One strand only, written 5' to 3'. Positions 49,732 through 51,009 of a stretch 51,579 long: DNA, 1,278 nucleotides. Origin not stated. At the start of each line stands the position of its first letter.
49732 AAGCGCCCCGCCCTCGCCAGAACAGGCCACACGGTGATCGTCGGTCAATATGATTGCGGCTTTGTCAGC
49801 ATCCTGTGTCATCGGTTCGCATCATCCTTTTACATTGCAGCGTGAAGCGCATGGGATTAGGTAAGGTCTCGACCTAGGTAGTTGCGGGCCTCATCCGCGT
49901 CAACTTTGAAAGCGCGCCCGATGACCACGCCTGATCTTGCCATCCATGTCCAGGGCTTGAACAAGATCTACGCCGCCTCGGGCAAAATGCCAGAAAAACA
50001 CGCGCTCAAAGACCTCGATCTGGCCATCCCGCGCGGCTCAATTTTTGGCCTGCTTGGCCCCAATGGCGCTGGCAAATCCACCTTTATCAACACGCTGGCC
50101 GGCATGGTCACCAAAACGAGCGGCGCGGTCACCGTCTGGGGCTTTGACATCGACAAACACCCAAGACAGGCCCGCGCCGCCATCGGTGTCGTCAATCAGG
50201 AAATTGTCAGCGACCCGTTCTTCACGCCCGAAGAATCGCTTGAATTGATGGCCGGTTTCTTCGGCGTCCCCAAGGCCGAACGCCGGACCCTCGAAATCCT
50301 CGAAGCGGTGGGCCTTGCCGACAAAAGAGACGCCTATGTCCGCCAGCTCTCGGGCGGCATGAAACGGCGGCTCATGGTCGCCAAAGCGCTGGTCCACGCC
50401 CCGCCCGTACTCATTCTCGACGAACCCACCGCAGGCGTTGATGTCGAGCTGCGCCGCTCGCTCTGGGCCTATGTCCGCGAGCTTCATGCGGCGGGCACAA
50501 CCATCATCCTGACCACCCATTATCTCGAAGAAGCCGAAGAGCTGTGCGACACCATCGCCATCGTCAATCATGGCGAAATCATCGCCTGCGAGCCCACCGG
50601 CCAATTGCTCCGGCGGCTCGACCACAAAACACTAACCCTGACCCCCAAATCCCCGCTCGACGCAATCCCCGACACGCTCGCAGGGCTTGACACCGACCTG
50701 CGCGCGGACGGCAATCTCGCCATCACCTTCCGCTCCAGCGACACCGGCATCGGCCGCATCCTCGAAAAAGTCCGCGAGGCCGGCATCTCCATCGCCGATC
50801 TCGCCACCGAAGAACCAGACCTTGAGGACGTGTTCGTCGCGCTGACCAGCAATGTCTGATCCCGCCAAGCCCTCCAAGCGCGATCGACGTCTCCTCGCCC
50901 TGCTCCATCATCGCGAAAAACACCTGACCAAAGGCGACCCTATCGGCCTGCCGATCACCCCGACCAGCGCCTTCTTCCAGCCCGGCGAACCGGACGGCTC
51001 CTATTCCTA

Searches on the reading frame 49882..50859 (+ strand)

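Call 45: search_protein_families(library=pfam, proteins=[window:49882-50859:+], max_evalue=0.001)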
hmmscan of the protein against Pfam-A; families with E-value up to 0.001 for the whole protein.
window:49882-50859:+ (325 aa): 3 families
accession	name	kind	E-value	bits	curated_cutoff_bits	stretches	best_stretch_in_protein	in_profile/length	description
PF00005.33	ABC_tran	-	6.9e-33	114.6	25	1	42-184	1-137/137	ABC transporter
PF13304.12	AAA_21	-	2.9e-12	47.7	27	1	149-213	231-298/304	AAA domain, putative AbiEii toxin, Type IV TA system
PF02463.25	SMC_N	-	0.00037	20.4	40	0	154-221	135-208/220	RecF/RecN/SMC N terminal domain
